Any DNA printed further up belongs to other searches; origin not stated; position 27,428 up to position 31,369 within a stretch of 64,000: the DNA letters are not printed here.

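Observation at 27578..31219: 1213-aa cytoplasmic protein with NHL propellers at both ends of a long helical spacer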

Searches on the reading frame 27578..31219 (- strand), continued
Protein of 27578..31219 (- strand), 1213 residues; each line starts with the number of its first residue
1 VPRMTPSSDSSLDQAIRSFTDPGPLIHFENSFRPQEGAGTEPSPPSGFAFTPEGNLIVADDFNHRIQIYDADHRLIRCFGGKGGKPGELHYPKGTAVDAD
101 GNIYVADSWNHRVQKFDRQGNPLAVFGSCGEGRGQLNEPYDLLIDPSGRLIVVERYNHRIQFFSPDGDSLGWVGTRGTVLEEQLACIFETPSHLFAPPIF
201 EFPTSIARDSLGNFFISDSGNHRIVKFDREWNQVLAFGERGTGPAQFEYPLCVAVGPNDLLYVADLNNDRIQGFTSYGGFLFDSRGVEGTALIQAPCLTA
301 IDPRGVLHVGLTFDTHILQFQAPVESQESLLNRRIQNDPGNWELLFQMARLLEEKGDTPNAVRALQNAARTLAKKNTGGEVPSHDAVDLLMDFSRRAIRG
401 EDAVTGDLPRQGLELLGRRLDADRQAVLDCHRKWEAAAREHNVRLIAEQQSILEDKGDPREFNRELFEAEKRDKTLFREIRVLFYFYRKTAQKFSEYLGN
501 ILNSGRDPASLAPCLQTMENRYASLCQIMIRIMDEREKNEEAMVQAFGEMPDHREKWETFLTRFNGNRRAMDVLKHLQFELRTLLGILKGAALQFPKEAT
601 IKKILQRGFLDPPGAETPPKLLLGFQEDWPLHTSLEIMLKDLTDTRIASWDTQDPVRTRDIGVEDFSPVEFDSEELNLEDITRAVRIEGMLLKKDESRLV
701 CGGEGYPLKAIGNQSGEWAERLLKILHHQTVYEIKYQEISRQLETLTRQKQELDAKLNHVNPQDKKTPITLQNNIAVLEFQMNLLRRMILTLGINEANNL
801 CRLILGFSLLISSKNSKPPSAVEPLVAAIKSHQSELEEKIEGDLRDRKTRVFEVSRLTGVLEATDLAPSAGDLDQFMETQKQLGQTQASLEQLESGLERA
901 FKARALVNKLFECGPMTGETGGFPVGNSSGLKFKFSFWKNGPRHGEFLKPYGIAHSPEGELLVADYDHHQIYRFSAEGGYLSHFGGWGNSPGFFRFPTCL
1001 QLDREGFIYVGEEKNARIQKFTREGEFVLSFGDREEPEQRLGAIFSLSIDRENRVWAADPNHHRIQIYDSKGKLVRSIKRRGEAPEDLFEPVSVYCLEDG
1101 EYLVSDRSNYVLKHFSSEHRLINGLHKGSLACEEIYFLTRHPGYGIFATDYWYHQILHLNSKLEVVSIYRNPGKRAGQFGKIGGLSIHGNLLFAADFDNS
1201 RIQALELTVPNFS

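Call 51: search_protein_families(library=pfam, proteins=[L031:7078-8373:+, L031:8380-9735:+, L031:13589-14863:-, L031:4340-5911:+, L030:8697-9764:+, L030:10302-11342:-, L017:7440-8852:+, L017:8919-9749:+, L017:13711-15333:-, L018:8874-9626:+], max_evalue=0.001)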
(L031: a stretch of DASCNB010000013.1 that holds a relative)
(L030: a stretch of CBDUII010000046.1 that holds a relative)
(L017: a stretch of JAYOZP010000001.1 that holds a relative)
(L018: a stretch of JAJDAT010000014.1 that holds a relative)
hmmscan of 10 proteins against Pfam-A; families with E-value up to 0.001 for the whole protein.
L031:7078-8373:+ (431 aa): 4 families
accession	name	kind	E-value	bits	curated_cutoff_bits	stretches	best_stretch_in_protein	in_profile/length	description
PF00742.24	Homoserine_dh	-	3.2e-64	216.4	22.9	1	137-315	1-173/173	Homoserine dehydrogenase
PF03447.22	NAD_binding_3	-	1.4e-17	64.9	24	1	10-129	1-116/116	Homoserine dehydrogenase, NAD binding domain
PF01842.31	ACT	-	1e-12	48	27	1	350-415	1-64/66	ACT domain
PF22629.2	ACT_AHAS_ss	-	2.6e-06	27.9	27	1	352-418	1-65/67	AHAS small subunit-like ACT domain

L031:8380-9735:+ (451 aa): 1 family
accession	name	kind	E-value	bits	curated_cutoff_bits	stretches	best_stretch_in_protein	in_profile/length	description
PF00291.31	PALP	-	1.5e-61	208.7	35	1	92-399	1-294/295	Pyridoxal-phosphate dependent enzyme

L031:13589-14863:- (424 aa): 4 families
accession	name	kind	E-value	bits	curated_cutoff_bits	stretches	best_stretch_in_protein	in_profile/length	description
PF13578.12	Methyltransf_24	-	1.8e-23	83.8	26.3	1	36-142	1-104/105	Methyltransferase domain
PF01596.23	Methyltransf_3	-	9.1e-10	38.6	22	1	34-143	47-154/204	O-methyltransferase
PF03602.21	Cons_hypoth95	-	5.3e-05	23.4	24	1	67-162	72-172/182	Conserved hypothetical protein 95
PF13174.12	TPR_6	-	0.00025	21.9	26.3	0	382-411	3-32/33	Tetratricopeptide repeat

L031:4340-5911:+ (523 aa): 1 family
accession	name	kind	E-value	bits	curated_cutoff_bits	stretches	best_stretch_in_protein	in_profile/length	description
PF02321.23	OEP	-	7.3e-38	130.7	22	2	301-512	1-187/187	Outer membrane efflux protein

L030:8697-9764:+ (355 aa): 1 family
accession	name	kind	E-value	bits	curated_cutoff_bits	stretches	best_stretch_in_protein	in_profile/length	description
PF00535.33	Glycos_transf_2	-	1e-18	68.3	23.3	1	14-131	1-118/168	Glycosyl transferase family 2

L030:10302-11342:- (346 aa): 1 family
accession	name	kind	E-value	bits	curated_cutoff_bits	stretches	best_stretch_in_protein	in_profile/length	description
PF04055.27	Radical_SAM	-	1.1e-08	35.8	29.5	1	42-202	1-162/166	Radical SAM superfamily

L017:7440-8852:+ (470 aa): 2 families
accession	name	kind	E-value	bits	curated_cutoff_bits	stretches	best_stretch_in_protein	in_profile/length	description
PF00120.29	Gln-synt_C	-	7.3e-139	463.1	24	1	103-467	2-344/344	Glutamine synthetase, catalytic domain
PF03951.24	Gln-synt_N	-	1.1e-29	102.3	33.4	1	14-95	1-82/82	Glutamine synthetase, beta-Grasp domain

L017:8919-9749:+ (276 aa): 1 family
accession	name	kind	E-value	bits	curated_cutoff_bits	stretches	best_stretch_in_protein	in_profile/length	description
PF02567.21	PhzC-PhzF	-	6.2e-63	213.4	27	1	20-271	1-281/281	Phenazine biosynthesis-like protein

L017:13711-15333:- (540 aa): 8 families
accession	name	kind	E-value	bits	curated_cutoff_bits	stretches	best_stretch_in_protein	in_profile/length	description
PF00023.36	Ank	-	1.6e-104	336.2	21.1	8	259-289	2-32/33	Ankyrin repeat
PF12796.13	Ank_2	-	1.3e-99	327.3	27.3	8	197-288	1-89/90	Ankyrin repeats (3 copies)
PF13637.12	Ank_4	-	1.2e-84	276.7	22.7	8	65-114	1-50/50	Ankyrin repeats (many copies)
PF13857.12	Ank_5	-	2.2e-67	222.7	27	6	250-298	7-55/56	Ankyrin repeats (many copies)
PF13606.12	Ank_3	-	2.5e-65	208.1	22.3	4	259-287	2-30/30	Ankyrin repeat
PF24521.3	Ank_KRIT1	-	1e-17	64.7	80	0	96-154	48-111/149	KRIT1 ankyrin-repeats domain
PF23745.1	ANK_LRRK2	-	8.3e-12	45.5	27.5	0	147-217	18-88/130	LRRK2 ANK repeat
PF23166.1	Ig_N_CWD1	-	0.00069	20.2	27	0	184-207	26-51/121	Alpha-glucan water dikinase 1 Ig-like N-terminal domain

L018:8874-9626:+ (250 aa): 1 family
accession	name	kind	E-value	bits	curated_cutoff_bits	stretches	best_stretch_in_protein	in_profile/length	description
PF13578.12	Methyltransf_24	-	1.5e-16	61.6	26.3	1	57-151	1-81/105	Methyltransferase domain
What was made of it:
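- L017 has no tailoring enzyme next to the gene (call 51).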

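Call 56: search_protein_families(library=pfam, proteins=[L011:7195-8709:+, L011:8726-9772:+, L022:5352-6053:+, L024:2074-3462:-, L027:1596-2774:+, L007:7174-8340:+, L020:1184-2998:+, L020:5402-7537:+, L020:7534-8532:+, L020:8536-9735:+], max_evalue=0.001)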
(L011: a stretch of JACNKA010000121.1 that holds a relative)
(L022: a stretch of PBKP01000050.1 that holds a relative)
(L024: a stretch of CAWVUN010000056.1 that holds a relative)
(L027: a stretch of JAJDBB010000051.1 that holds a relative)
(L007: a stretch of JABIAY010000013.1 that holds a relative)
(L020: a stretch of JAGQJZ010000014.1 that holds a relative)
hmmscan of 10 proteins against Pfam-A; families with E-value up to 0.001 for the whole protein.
L011:7195-8709:+ (504 aa): 2 families
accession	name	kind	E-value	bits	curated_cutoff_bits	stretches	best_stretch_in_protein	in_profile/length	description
PF02310.24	B12-binding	-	4.3e-14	52.8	32.1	1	22-128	14-120/121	B12 binding domain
PF04055.27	Radical_SAM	-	1e-13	52.2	29.5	1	193-351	2-158/166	Radical SAM superfamily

L011:8726-9772:+ (348 aa): 1 family
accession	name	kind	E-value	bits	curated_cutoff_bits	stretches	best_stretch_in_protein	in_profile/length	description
PF13578.12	Methyltransf_24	-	8.6e-19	68.8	26.3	1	200-307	1-105/105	Methyltransferase domain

L022:5352-6053:+ (233 aa): 1 family
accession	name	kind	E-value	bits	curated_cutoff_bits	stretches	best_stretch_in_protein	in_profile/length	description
PF13578.12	Methyltransf_24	-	4.2e-20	73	26.3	1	41-134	1-80/105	Methyltransferase domain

L024:2074-3462:- (462 aa): 2 families
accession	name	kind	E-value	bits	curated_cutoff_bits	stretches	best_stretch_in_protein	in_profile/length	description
PF04055.27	Radical_SAM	-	2.6e-26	93.2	29.5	1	184-351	2-165/166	Radical SAM superfamily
PF02310.24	B12-binding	-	7.2e-17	61.8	32.1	1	17-122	14-120/121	B12 binding domain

L027:1596-2774:+ (392 aa): 2 families
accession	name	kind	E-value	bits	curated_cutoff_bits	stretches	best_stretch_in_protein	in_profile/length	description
PF13186.11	SPASM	-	1.4e-16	61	21.5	1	299-366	1-67/67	Iron-sulfur cluster-binding domain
PF04055.27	Radical_SAM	-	1.3e-10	42.1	29.5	1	85-212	4-139/166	Radical SAM superfamily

L007:7174-8340:+ (388 aa): 2 families
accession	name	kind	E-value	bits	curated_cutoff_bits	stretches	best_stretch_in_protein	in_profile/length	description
PF04055.27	Radical_SAM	-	1.6e-16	61.3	29.5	1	63-225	1-164/166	Radical SAM superfamily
PF13186.11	SPASM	-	1.8e-14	54.2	21.5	1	317-381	1-67/67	Iron-sulfur cluster-binding domain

L020:1184-2998:+ (604 aa): 8 families
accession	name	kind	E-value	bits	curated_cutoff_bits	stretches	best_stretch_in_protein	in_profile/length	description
PF04055.27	Radical_SAM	-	2.7e-18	67.1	29.5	1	204-359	4-157/166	Radical SAM superfamily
PF02310.24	B12-binding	-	1.2e-09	38.5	32.1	1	36-146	11-120/121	B12 binding domain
PF07719.23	TPR_2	-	2.2e-07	30.9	27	1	545-578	1-34/34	Tetratricopeptide repeat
PF13428.12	TPR_14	-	7.5e-07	29.7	23.5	0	547-587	3-43/44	Tetratricopeptide repeat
PF00515.34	TPR_1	-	2e-05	24.7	27.8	1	547-578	3-34/34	Tetratricopeptide repeat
PF14559.12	TPR_19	-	2.9e-05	24.7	25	0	482-527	3-48/68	Tetratricopeptide repeat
PF13174.12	TPR_6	-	4.2e-05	24.4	26.3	0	479-502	9-32/33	Tetratricopeptide repeat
PF13432.12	TPR_16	-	6.6e-05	23.7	32.7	0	509-569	2-55/65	Tetratricopeptide repeat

L020:5402-7537:+ (711 aa): 2 families
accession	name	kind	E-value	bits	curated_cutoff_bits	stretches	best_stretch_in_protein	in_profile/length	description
PF04055.27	Radical_SAM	-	8.7e-13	49.2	29.5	1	313-472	3-165/166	Radical SAM superfamily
PF02310.24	B12-binding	-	1.3e-09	38.4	32.1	1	167-250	40-120/121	B12 binding domain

L020:7534-8532:+ (332 aa): 2 families
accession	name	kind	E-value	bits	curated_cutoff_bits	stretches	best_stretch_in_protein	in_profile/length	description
PF13578.12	Methyltransf_24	-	6.6e-24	85.2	26.3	1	181-289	1-105/105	Methyltransferase domain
PF04989.18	RMNT_CmcI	-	0.00039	20.6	23.2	1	178-288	34-147/206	Rhamnosyl O-methyltransferase/CmcI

L020:8536-9735:+ (399 aa): 0 families
